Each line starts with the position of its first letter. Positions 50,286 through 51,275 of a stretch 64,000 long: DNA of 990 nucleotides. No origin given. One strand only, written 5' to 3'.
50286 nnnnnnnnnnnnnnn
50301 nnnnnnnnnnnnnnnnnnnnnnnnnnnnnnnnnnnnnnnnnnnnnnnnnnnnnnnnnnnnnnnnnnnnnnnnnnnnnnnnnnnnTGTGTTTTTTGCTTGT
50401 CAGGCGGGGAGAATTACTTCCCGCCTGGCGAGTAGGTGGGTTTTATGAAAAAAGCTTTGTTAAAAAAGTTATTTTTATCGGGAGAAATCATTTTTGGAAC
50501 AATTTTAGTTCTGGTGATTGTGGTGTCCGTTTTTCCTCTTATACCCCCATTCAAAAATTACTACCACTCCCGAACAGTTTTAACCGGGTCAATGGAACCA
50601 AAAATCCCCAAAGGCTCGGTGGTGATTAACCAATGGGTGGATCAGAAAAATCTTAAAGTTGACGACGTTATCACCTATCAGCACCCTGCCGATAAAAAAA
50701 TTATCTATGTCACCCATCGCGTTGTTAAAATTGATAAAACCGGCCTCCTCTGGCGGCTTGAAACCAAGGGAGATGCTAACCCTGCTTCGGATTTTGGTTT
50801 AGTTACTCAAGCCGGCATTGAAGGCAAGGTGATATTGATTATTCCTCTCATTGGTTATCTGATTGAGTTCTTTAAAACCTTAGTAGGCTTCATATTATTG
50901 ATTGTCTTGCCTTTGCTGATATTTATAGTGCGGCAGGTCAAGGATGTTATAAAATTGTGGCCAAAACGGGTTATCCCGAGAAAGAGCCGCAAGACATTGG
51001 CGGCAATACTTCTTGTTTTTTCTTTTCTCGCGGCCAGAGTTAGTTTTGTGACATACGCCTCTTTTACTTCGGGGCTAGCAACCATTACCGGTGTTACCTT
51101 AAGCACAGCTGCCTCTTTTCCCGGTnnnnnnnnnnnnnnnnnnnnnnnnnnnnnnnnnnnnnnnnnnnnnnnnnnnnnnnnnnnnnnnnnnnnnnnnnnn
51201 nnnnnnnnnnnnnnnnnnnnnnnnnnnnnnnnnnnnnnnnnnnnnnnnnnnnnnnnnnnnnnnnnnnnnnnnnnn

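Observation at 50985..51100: The SipW-type peptidase carries a second, TasA-style signal/cleavage motif in front of its own exodomain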

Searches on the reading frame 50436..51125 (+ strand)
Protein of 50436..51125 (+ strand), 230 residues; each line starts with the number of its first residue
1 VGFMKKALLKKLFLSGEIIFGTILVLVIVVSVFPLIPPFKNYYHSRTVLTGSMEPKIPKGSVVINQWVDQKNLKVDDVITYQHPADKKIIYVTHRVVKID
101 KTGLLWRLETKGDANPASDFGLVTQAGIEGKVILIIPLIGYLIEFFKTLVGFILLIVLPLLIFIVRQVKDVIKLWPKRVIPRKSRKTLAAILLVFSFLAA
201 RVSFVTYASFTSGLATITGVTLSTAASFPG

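Call 28: find_related_loci(query=window:50436-51125:+, collection=genome_contigs, flank=6000)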
Query window:50436-51125:+ (230 aa) in genome_contigs; peptide patterns used: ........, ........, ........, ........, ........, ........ (x = any residue, [..] = any of these).
86 stretches matched a pattern; 3 encode a relative of the query (tblastn E <= 1e-3); 3 distinct loci.
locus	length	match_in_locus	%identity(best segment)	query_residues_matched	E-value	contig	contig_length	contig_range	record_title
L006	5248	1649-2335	71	3-228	6e-112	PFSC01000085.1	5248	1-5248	MAG: Candidatus Roizmanbacteria bacterium CG_4_9_14_0_2_um_filter_39_13 CG_4_9_14_0.2_um_filter_scaffold_8742_c, whole g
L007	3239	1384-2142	59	4-228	3e-100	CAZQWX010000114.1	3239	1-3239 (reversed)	MAG TPA_asm: uncultured Gammaproteobacteria bacterium isolate SRP271791_co1_54 genome assembly, contig: k141_133138, who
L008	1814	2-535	83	50-228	1e-101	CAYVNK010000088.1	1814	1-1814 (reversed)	MAG TPA_asm: uncultured Gammaproteobacteria bacterium isolate binchicken_co387_100 genome assembly, contig: NODE_94709_l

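Call 38: search_protein_representatives(protein=window:50436-51125:+)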
Query: 230 residues. Proteins with E-value up to 0.001 (for the whole library): 16833; up to 1e-10: 4630; up to 1e-30: 17. The best 150 are listed.
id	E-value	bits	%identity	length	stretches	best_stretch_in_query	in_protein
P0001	9.0e-138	473.7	100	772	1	4-230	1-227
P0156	1.7e-115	400.9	82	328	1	4-227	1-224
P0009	9.2e-115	398.5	84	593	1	4-229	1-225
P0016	6.6e-113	392.4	84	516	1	3-230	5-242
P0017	7.5e-107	372.6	83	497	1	4-228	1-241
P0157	5.5e-105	366.5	78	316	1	8-228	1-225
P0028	2.9e-102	357.6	72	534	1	3-228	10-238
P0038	1.3e-77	277.0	65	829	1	4-228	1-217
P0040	1.5e-57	211.4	49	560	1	11-229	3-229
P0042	4.5e-57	209.9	48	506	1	12-229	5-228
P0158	8.3e-57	209.0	48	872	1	12-229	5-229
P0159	2.2e-51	191.3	45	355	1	19-228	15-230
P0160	2.5e-45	171.5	46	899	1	22-225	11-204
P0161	8.2e-44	166.5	45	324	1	21-229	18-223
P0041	1.4e-37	146.1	43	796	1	16-225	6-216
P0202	6.0e-23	98.3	43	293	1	1-192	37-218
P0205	1.1e-22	97.4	44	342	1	14-192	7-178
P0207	1.4e-22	97.1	38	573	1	20-223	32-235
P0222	5.9e-22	95.0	34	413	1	9-225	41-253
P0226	7.5e-22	94.7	44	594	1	27-208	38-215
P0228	9.0e-22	94.5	38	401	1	18-227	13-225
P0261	4.4e-21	92.2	36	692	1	23-222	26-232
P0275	7.9e-21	91.4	37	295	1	7-173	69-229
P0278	8.5e-21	91.3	39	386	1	15-182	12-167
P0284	9.4e-21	91.1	39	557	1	17-221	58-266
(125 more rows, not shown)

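Call 53: list_cluster_members(proteins=[P0275, P0207, P0222, P0261, P0202, P0278, P0228, P0226, P0205, P0284])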
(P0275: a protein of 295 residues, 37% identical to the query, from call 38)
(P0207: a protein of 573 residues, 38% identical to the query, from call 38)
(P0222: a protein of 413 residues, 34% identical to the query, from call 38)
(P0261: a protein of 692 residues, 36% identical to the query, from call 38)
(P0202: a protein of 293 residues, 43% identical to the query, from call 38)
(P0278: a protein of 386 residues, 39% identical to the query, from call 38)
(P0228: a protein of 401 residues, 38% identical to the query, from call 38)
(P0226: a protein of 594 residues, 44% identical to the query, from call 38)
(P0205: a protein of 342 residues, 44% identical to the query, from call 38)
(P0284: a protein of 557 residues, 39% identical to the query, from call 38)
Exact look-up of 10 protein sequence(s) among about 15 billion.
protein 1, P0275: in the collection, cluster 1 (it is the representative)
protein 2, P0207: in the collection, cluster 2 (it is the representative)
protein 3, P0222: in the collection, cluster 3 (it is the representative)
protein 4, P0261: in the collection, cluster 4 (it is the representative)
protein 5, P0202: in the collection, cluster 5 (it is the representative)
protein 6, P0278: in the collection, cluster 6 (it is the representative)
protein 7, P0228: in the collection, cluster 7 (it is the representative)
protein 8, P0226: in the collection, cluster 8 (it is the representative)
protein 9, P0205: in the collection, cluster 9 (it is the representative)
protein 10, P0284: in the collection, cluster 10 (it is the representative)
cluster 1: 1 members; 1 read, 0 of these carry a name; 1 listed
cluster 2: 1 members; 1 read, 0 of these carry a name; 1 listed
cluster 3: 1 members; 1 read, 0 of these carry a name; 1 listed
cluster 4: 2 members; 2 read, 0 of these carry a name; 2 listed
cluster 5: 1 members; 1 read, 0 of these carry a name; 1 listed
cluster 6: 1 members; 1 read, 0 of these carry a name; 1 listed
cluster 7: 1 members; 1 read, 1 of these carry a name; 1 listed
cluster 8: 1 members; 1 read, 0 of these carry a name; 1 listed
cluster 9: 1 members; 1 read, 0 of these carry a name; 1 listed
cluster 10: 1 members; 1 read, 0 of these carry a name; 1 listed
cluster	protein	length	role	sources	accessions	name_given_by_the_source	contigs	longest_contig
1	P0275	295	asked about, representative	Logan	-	-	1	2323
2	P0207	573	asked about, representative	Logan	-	-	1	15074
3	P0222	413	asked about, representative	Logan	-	-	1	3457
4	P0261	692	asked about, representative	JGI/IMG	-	-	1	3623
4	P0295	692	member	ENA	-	-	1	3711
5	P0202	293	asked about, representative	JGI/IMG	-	-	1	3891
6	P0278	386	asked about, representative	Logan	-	-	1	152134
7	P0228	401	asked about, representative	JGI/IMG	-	signal peptidase I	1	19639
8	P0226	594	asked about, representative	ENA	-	-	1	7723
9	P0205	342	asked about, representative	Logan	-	-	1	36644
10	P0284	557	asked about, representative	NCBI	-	-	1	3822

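Call 60: search_protein_families(library=pfam, proteins=[P0226, P0207, P0222, P0261, P0278], max_evalue=0.01)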
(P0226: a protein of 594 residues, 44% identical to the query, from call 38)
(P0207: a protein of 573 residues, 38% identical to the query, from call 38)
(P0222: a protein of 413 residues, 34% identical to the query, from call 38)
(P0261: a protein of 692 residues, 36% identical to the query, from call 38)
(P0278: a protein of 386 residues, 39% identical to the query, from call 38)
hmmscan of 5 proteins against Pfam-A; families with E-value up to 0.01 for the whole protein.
P0226 (594 aa): 2 families
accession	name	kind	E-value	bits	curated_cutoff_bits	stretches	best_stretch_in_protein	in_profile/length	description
PF00717.28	Peptidase_S24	-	0.00045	20.3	23.3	1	47-86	31-70/116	Peptidase S24-like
PF10502.14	Peptidase_S26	-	0.0032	17.9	22.9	0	44-107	16-79/168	Signal peptidase, peptidase S26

P0207 (573 aa): 2 families
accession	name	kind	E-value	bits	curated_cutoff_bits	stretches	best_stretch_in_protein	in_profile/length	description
PF00932.25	LTD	-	1.1e-16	61.6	34.3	1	243-354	2-107/109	Lamin Tail Domain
PF16882.10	DUF5079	-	0.0058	16.8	27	1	138-213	27-107/241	Domain of unknown function (DUF5079)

P0222 (413 aa): 3 families
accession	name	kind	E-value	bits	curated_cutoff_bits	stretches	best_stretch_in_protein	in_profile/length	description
PF00932.25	LTD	-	4.1e-15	56.5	34.3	1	258-365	8-108/109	Lamin Tail Domain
PF10502.14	Peptidase_S26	-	0.00011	22.6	22.9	1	57-123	10-76/168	Signal peptidase, peptidase S26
PF00717.28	Peptidase_S24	-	0.0011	19.1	23.3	1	77-133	38-90/116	Peptidase S24-like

P0261 (692 aa): 3 families
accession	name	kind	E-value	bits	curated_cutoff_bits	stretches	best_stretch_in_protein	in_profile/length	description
PF00932.25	LTD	-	9.9e-16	58.5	34.3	1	381-492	6-108/109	Lamin Tail Domain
PF10502.14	Peptidase_S26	-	0.00013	22.4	22.9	1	29-93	10-74/168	Signal peptidase, peptidase S26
PF00717.28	Peptidase_S24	-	0.0019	18.4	23.3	1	46-84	35-73/116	Peptidase S24-like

P0278 (386 aa): 3 families
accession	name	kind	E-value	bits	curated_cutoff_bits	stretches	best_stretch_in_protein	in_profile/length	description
PF00932.25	LTD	-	1.7e-08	35.3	34.3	1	255-320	2-70/109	Lamin Tail Domain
PF10502.14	Peptidase_S26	-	0.0015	19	22.9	1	31-78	16-67/168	Signal peptidase, peptidase S26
PF00717.28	Peptidase_S24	-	0.0058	16.8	23.3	1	44-116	41-113/116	Peptidase S24-like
